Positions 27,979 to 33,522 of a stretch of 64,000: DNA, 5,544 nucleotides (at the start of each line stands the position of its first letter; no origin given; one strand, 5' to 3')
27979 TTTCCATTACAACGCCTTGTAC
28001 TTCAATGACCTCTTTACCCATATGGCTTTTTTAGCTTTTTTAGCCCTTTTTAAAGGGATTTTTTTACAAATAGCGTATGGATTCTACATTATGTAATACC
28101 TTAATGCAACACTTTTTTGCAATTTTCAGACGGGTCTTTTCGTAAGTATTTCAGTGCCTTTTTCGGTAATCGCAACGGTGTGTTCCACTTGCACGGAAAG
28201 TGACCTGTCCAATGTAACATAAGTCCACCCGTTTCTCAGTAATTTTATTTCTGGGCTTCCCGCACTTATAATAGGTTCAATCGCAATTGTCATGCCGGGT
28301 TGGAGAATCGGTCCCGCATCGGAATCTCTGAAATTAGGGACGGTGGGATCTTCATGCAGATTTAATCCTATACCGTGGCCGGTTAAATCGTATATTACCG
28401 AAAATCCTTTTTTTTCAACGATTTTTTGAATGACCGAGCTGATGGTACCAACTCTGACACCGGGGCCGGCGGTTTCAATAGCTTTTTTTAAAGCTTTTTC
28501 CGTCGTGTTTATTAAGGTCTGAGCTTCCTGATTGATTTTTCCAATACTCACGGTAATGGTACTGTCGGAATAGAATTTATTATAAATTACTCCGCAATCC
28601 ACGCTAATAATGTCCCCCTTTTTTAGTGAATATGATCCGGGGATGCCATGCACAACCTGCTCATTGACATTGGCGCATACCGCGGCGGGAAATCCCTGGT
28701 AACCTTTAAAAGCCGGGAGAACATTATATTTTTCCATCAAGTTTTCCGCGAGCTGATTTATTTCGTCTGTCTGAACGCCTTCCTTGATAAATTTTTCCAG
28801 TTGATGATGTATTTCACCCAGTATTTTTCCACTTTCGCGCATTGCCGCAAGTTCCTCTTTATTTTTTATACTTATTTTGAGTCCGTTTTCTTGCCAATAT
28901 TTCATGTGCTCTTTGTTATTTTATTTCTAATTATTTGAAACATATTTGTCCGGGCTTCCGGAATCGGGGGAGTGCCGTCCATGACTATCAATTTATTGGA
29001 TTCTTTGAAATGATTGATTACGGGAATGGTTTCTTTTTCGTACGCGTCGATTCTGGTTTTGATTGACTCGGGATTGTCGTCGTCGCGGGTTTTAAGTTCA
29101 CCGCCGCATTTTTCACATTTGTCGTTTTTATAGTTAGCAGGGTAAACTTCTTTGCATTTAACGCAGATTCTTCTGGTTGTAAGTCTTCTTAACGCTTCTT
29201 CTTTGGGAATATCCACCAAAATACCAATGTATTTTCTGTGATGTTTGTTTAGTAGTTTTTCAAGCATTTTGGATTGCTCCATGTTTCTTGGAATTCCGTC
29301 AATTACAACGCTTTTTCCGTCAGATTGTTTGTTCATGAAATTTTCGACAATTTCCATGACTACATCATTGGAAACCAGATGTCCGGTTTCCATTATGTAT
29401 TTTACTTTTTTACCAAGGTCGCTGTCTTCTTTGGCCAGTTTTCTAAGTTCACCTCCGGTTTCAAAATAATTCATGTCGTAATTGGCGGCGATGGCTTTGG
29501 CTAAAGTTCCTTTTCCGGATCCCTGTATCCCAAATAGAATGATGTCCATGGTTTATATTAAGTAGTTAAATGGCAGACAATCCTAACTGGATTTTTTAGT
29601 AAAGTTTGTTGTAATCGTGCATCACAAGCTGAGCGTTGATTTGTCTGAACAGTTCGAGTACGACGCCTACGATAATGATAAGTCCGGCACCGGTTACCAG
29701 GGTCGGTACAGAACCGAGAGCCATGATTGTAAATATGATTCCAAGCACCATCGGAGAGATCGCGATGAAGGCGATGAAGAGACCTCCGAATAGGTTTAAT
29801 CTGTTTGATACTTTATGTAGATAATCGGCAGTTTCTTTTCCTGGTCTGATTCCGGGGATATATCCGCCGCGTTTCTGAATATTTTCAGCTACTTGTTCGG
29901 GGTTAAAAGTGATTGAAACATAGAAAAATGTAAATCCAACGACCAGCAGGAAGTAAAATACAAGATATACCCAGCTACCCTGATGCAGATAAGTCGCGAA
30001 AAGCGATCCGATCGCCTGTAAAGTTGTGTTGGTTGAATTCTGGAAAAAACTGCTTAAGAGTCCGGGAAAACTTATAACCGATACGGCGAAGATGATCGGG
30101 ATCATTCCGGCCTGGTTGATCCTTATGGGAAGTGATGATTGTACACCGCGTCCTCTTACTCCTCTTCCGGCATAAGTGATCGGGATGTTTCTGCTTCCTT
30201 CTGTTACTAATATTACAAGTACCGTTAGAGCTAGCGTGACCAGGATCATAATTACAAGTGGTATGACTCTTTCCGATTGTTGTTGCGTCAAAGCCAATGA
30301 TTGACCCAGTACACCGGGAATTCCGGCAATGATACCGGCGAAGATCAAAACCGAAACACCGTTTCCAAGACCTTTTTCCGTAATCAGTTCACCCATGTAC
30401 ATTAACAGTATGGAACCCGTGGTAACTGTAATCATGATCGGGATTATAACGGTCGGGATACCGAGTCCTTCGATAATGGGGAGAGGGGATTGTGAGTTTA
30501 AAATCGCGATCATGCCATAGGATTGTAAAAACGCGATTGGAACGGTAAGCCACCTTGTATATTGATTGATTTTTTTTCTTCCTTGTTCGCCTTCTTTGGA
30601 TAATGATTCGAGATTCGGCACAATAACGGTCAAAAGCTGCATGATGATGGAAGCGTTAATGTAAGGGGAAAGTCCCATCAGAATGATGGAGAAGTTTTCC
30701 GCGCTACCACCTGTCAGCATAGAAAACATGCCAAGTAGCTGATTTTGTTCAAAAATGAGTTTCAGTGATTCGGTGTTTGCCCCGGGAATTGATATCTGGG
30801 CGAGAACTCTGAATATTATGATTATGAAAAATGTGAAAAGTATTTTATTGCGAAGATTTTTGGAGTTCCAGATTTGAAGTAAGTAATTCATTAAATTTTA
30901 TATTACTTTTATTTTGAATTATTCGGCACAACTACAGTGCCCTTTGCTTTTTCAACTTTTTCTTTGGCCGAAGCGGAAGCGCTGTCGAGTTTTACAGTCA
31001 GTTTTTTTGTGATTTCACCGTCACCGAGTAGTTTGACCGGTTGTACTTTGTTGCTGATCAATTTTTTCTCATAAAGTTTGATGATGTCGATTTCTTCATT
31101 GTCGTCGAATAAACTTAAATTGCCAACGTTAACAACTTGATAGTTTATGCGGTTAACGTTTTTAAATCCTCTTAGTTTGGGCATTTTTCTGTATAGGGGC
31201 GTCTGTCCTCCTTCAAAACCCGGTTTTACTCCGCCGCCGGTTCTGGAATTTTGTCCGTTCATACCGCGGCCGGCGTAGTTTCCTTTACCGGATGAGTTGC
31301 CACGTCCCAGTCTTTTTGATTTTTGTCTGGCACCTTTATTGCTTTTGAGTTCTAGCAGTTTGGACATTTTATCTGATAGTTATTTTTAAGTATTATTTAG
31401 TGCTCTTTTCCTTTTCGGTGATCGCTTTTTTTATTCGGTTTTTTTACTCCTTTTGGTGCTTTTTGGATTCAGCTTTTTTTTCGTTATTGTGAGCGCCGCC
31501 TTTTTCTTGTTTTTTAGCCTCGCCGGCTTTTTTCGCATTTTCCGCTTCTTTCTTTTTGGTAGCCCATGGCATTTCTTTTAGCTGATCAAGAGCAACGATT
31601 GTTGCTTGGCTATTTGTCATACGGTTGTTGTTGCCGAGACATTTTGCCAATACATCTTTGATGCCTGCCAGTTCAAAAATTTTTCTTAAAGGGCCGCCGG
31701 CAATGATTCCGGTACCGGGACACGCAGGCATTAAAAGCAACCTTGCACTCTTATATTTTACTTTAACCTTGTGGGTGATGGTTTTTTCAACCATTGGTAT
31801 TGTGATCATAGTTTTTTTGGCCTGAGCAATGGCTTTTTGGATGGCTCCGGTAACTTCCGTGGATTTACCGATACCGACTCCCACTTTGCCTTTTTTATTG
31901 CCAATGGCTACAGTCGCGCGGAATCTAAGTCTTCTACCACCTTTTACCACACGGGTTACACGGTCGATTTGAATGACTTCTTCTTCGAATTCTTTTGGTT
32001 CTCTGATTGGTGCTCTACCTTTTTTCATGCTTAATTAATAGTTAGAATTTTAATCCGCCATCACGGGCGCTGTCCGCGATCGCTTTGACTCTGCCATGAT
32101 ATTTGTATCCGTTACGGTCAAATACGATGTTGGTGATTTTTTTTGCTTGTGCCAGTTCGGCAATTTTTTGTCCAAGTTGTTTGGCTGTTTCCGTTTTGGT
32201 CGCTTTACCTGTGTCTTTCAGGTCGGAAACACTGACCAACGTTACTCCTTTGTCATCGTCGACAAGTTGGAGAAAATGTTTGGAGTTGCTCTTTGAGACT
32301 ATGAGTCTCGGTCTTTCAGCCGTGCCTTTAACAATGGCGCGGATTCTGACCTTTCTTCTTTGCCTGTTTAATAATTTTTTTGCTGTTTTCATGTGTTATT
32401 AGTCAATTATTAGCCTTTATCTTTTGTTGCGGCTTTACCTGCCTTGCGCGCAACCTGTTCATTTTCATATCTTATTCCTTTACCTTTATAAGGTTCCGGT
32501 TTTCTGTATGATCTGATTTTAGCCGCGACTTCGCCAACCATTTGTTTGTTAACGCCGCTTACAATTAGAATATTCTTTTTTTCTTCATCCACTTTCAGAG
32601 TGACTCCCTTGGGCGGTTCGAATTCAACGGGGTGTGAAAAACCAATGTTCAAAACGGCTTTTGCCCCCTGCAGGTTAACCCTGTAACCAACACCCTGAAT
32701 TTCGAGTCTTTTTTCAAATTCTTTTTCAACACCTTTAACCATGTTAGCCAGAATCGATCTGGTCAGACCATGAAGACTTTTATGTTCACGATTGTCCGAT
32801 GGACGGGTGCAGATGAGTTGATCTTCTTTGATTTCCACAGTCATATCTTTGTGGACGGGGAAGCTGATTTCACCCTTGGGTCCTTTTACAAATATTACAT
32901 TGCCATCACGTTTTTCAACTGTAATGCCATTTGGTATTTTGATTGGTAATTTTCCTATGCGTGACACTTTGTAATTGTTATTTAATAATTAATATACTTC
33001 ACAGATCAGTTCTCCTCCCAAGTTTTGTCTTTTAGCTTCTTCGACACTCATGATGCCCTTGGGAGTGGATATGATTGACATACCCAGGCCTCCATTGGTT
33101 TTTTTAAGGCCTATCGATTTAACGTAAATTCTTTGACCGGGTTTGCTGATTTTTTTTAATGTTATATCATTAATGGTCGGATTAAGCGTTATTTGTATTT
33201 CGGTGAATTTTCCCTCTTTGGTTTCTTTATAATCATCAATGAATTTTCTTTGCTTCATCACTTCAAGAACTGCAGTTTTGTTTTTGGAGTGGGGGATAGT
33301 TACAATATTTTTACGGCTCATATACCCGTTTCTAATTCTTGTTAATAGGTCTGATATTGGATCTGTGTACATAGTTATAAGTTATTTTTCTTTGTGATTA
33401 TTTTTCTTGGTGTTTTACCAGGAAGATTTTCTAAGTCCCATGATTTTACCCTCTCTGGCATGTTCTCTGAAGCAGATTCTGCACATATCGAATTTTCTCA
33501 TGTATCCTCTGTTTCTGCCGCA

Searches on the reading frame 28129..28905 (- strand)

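Call 42: search_protein_families(library=pfam, proteins=[window:28129-28905:-], max_evalue=0.00001)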
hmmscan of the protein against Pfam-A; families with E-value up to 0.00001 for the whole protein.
window:28129-28905:- (259 aa): 1 family
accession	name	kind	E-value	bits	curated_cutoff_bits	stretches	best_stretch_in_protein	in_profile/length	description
PF00557.29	Peptidase_M24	-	1.7e-52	178.6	23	1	21-248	2-208/208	Metallopeptidase family M24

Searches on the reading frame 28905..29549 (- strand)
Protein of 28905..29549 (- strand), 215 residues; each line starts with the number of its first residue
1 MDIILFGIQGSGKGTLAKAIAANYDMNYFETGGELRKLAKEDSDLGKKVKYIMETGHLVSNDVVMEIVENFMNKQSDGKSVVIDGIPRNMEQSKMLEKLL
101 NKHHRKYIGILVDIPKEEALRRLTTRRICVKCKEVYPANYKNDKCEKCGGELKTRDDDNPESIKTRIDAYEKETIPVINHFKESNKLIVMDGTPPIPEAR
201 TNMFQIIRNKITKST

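Call 42: search_protein_families(library=pfam, proteins=[window:28905-29549:-], max_evalue=0.00001)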
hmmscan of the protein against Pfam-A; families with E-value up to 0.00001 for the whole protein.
window:28905-29549:- (215 aa): 4 families
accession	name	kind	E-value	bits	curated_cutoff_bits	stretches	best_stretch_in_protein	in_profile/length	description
PF00406.28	ADK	-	1e-35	123.5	26.8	1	5-185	1-150/151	Adenylate kinase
PF13207.12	AAA_17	-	3.6e-19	69.8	27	1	6-126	1-122/136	AAA domain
PF13238.12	AAA_18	-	6e-11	43.3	29.4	1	3-128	1-114/128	AAA domain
PF05191.20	ADK_lid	-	2.6e-06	27.7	26.6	1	126-157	1-36/36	Adenylate kinase, active site lid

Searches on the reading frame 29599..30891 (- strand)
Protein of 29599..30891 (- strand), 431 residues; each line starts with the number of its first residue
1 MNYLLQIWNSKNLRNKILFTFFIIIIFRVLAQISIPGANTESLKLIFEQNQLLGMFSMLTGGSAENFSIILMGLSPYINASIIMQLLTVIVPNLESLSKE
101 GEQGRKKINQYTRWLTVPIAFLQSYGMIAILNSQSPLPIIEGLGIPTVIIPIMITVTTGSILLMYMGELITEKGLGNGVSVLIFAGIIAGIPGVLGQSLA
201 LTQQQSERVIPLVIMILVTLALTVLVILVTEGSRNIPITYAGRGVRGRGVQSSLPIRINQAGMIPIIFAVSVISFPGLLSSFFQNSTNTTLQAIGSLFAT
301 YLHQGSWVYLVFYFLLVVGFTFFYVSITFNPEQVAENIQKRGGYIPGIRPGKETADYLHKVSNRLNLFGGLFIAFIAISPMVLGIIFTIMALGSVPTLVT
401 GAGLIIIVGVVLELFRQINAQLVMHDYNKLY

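Call 42: search_protein_families(library=pfam, proteins=[window:29599-30891:-], max_evalue=0.00001)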
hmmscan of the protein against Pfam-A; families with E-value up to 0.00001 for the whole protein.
window:29599-30891:- (431 aa): 1 family
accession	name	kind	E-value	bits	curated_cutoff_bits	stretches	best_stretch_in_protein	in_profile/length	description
PF00344.25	SecY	-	1.2e-100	337.3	32.2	1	68-414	1-305/306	SecY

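Call 55: find_homologous_proteins(query=window:29599-30891:-, max_evalue=1e-40)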
Query window:29599-30891:- (431 aa): 7994 proteins with E <= 1e-40 among 8000 candidates; the best 120 are listed.
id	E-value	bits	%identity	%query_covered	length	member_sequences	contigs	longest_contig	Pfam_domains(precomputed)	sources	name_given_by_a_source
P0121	2.0e-266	901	100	100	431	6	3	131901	PF00344.26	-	-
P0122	3.3e-244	828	90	100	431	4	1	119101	PF00344.26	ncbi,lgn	-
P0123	1.8e-236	803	85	100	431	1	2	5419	PF00344.26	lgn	-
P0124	3.4e-233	792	85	100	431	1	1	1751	PF00344.26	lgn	-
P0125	2.1e-232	789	84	100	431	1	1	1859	PF00344.26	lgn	-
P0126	2.8e-226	769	82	100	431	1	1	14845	PF00344.26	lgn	-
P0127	1.4e-225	767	82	100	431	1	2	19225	PF00344.26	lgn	-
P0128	4.0e-222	755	81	100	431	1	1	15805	PF00344.26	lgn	-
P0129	8.0e-222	754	81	100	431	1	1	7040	PF00344.26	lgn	-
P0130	5.0e-221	752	80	100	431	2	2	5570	PF00344.26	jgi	jgi:preprotein translocase subunit SecY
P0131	2.2e-218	743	81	100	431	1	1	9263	PF00344.26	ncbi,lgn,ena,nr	ncbi:MAG TPA: preprotein translocase subunit SecY [Candidatus Gracilibacteria bacterium]|nr:preprote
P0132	7.8e-218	741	79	100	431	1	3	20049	PF00344.26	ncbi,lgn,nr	ncbi:preprotein translocase subunit SecY [Patescibacteria group bacterium]|nr:preprotein translocase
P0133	4.5e-217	739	78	100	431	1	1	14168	PF00344.26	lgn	-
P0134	6.7e-217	738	78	100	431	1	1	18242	PF00344.26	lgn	-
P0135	2.6e-216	736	78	100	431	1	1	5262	PF00344.26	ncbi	-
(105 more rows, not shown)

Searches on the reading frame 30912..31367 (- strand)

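Call 42: search_protein_families(library=pfam, proteins=[window:30912-31367:-], max_evalue=0.00001)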
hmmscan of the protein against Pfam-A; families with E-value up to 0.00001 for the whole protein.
window:30912-31367:- (152 aa): 1 family
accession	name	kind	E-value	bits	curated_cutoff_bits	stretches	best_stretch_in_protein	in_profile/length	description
PF00828.25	Ribosomal_L27A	-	5.7e-17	62.3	21.5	1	78-146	1-72/72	Ribosomal proteins 50S-L15, 50S-L18e, 60S-L27A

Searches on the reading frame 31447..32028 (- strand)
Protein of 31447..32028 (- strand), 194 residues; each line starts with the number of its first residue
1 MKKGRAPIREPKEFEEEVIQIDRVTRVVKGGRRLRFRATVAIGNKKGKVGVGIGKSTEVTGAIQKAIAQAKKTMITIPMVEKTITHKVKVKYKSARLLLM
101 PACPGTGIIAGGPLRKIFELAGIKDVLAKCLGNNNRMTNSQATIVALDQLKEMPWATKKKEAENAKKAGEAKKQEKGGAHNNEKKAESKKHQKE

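Call 42: search_protein_families(library=pfam, proteins=[window:31447-32028:-], max_evalue=0.00001)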
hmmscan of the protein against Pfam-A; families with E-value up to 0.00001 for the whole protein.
window:31447-32028:- (194 aa): 2 families
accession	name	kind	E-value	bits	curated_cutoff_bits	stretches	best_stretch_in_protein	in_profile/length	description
PF00333.26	Ribosomal_S5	-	7.7e-26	90.3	27.1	1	14-78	1-65/65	Ribosomal protein S5, N-terminal domain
PF03719.21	Ribosomal_S5_C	-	1e-22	79.8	21.5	1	91-152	2-63/71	Ribosomal protein S5, C-terminal domain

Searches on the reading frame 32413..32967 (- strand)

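Call 42: search_protein_families(library=pfam, proteins=[window:32413-32967:-], max_evalue=0.00001)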
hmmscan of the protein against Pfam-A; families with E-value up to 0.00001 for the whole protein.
window:32413-32967:- (185 aa): 1 family
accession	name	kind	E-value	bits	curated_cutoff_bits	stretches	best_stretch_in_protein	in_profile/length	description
PF00347.28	Ribosomal_L6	-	3.5e-40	137.1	27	2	92-167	2-79/80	Ribosomal protein L6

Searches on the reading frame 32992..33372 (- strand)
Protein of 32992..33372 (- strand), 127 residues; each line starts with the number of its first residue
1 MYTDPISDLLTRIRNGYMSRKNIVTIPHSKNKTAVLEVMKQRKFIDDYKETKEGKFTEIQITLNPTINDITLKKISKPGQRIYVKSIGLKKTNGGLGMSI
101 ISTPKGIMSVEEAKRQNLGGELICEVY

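Call 42: search_protein_families(library=pfam, proteins=[window:32992-33372:-], max_evalue=0.00001)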
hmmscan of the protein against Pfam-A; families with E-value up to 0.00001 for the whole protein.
window:32992-33372:- (127 aa): 1 family
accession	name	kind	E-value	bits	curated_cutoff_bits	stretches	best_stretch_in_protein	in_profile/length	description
PF00410.24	Ribosomal_S8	-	3e-37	127.9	24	1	4-127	1-126/126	Ribosomal protein S8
